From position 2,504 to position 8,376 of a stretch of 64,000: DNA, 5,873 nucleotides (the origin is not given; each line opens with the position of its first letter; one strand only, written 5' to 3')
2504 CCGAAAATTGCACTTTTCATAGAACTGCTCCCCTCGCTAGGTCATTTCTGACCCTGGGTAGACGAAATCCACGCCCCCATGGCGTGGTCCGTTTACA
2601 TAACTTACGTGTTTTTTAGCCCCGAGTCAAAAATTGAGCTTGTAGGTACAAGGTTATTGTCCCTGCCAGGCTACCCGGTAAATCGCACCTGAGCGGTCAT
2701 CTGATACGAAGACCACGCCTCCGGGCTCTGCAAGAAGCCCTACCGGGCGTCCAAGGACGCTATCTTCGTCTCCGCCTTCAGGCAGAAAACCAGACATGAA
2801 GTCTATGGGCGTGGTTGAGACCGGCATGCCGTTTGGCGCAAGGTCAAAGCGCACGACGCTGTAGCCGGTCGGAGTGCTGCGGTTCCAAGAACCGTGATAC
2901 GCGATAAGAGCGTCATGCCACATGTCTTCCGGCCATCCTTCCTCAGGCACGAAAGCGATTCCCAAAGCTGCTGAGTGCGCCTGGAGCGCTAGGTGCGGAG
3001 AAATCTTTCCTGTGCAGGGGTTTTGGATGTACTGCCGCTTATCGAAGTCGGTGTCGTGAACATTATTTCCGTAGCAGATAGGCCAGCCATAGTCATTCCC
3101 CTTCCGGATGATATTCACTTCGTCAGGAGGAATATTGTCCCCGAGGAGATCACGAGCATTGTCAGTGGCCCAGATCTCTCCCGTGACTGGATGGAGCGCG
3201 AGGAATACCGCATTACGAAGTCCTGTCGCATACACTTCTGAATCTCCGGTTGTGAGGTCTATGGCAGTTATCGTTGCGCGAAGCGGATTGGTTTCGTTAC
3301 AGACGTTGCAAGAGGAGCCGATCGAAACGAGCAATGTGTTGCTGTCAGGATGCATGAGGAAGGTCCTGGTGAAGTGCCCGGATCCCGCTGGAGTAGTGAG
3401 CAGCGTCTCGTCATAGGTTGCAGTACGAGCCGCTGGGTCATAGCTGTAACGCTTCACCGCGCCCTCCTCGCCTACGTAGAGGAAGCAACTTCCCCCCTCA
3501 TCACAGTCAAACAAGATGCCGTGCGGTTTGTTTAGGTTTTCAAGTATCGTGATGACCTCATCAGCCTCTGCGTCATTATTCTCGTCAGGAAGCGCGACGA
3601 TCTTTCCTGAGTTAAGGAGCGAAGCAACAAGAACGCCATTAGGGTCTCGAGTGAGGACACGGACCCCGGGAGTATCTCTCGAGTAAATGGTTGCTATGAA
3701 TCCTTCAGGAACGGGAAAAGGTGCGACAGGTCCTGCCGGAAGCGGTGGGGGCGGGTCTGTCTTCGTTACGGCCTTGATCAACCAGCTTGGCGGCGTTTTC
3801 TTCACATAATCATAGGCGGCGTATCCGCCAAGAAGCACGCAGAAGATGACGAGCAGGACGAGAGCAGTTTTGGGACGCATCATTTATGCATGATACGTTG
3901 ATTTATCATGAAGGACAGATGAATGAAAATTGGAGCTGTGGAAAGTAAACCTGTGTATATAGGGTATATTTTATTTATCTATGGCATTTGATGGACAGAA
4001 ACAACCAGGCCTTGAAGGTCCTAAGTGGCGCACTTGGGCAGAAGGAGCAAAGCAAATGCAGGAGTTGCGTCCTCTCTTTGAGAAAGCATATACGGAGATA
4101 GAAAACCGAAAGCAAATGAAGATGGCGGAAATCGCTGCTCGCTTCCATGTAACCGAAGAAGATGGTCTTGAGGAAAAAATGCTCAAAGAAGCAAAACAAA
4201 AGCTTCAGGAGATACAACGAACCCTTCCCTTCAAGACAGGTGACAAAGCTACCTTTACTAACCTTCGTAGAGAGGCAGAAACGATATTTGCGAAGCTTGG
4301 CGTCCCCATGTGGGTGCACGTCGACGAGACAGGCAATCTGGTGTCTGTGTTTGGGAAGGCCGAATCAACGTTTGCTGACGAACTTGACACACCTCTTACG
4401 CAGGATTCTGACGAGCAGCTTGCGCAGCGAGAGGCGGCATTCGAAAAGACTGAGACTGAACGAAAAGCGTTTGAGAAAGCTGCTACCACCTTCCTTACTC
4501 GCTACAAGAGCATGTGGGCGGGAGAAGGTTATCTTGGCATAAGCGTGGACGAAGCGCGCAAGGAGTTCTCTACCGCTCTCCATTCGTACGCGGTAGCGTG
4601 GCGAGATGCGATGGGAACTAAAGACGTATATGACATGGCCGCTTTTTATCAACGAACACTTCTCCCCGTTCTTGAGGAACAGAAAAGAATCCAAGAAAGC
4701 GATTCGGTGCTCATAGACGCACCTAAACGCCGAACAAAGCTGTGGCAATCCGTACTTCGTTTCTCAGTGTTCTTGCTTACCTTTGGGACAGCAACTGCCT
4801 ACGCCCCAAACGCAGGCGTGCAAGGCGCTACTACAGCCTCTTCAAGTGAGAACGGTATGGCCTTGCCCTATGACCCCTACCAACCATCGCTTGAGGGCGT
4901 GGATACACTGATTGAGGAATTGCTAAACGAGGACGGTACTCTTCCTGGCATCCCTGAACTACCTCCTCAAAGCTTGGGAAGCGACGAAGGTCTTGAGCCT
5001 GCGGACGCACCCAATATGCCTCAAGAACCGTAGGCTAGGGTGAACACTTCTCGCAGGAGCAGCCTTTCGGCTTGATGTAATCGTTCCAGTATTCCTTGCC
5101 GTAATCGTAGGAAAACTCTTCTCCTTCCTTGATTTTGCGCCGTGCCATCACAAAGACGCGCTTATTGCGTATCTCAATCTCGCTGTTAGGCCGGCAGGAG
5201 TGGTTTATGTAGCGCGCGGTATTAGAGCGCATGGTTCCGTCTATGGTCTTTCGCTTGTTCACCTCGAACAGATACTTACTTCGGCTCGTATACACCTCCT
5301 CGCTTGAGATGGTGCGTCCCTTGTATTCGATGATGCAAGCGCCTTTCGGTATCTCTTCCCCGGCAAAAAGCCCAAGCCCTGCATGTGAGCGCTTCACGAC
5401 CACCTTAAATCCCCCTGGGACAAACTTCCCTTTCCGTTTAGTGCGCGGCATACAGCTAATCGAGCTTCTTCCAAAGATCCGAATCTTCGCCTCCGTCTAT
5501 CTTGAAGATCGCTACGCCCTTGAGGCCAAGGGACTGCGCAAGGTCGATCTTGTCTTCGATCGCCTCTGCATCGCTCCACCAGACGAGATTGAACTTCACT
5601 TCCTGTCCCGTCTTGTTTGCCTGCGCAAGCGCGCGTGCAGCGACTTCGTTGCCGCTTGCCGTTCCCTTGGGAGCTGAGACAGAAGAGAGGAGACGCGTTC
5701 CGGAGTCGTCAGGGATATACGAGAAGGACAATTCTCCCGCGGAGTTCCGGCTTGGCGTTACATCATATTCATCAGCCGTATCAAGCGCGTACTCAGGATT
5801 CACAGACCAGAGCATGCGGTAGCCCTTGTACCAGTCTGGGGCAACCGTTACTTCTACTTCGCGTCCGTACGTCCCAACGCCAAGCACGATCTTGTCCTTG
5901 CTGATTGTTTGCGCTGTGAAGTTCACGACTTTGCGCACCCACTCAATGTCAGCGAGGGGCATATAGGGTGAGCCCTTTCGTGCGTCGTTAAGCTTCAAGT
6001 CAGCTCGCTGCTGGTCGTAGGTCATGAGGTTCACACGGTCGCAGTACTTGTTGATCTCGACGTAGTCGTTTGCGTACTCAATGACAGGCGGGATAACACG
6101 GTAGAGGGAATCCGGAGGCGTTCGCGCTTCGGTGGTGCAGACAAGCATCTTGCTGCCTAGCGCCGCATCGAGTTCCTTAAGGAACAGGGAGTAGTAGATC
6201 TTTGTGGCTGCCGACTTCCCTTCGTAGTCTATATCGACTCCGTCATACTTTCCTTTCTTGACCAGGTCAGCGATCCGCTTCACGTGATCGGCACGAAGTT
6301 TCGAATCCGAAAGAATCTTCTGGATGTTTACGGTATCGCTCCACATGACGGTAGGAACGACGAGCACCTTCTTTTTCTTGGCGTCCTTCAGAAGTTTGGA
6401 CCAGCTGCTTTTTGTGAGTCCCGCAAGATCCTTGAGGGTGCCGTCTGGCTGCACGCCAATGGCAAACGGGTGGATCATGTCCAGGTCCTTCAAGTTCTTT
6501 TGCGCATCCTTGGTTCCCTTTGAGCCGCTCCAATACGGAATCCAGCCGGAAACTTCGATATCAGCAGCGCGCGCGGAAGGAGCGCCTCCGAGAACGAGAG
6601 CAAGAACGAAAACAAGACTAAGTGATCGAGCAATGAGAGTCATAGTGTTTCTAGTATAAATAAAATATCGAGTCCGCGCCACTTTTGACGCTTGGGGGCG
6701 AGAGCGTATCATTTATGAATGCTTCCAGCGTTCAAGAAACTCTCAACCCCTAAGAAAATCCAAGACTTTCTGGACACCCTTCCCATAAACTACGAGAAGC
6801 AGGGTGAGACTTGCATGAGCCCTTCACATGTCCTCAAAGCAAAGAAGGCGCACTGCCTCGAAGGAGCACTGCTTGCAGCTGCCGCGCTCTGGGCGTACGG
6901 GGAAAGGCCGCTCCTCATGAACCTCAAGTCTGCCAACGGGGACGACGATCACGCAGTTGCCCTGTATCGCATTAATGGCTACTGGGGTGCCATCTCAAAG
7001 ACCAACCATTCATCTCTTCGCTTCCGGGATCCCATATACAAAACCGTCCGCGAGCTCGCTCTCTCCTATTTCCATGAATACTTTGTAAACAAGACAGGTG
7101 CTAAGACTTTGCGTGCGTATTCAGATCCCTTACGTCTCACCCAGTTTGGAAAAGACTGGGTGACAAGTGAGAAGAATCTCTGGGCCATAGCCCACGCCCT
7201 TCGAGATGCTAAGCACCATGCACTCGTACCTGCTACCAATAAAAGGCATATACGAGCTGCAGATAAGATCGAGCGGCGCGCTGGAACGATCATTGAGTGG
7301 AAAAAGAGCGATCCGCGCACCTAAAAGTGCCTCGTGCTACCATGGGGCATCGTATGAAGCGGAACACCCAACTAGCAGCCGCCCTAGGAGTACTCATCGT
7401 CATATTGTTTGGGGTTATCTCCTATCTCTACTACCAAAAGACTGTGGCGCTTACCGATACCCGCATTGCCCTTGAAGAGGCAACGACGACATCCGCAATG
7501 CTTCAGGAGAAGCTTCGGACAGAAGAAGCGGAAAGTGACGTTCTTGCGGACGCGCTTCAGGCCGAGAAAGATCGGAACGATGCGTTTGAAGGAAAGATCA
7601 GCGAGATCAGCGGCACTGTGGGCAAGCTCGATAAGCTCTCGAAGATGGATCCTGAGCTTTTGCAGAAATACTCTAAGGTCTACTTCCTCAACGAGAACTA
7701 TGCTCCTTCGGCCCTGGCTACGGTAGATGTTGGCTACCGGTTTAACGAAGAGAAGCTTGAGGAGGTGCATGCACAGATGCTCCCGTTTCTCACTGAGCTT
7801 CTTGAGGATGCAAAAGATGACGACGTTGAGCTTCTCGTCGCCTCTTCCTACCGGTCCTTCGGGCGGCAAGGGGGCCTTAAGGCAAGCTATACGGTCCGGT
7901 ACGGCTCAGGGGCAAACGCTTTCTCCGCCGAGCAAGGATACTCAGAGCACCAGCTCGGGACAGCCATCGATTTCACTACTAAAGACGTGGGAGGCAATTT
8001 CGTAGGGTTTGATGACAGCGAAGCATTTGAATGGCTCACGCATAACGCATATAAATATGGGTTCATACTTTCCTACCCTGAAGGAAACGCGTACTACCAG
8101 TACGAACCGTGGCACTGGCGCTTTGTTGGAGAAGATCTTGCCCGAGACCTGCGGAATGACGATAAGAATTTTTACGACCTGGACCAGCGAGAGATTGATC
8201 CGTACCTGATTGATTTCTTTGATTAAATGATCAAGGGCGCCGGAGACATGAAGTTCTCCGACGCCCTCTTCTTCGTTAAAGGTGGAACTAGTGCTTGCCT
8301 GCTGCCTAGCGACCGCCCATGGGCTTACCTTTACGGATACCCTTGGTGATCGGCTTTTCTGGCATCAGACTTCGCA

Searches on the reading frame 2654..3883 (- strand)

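Call 90: search_protein_families(library=pfam, proteins=[window:2654-3883:-], max_evalue=0.00001)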
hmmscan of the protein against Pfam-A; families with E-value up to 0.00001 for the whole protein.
window:2654-3883:- (409 aa): 2 families
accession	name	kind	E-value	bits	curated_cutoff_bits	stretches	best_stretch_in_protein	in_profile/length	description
PF07995.17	GSDH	-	1.6e-12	47.8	25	1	211-323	169-270/332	Glucose / Sorbosone dehydrogenase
PF22807.2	TrAA12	-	5.2e-12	45.2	30.9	1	117-403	52-377/463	TrAA12-like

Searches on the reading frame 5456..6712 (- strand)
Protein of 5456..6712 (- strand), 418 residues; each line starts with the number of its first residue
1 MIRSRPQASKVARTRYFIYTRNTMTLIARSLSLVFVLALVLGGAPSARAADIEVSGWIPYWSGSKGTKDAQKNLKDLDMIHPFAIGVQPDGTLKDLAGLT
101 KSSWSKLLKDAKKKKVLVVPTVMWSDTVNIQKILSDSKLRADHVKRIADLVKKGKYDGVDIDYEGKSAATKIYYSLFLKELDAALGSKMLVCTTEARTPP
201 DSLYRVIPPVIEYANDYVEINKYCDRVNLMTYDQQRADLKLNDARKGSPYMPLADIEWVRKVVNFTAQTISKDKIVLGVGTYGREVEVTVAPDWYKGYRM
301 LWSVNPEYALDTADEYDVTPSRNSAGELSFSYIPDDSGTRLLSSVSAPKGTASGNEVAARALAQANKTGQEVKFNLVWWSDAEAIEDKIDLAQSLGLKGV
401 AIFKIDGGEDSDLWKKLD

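Call 90: search_protein_families(library=pfam, proteins=[window:5456-6712:-], max_evalue=0.00001)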
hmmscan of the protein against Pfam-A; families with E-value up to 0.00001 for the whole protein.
window:5456-6712:- (418 aa): 1 family
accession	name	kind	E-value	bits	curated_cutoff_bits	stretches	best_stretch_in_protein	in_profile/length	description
PF00704.34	Glyco_hydro_18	-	3.9e-25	89.6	29.6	1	60-406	5-315/317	Glycosyl hydrolases family 18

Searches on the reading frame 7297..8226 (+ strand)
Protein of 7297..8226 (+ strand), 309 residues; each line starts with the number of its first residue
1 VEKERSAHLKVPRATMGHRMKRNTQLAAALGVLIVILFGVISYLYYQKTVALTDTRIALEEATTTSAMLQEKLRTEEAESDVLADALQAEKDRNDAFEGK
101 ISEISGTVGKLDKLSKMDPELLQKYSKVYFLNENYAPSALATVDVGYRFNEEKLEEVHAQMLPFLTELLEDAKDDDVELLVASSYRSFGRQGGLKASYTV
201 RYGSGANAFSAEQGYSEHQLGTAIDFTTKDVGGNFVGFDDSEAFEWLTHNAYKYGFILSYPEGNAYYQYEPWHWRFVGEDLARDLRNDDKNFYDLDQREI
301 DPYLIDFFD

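Call 90: search_protein_families(library=pfam, proteins=[window:7297-8226:+], max_evalue=0.00001)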
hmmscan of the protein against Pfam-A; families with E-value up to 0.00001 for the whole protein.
window:7297-8226:+ (309 aa): 1 family
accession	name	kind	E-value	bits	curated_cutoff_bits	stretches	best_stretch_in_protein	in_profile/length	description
PF02557.22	VanY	-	2.9e-31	108.4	25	1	156-278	3-131/132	D-alanyl-D-alanine carboxypeptidase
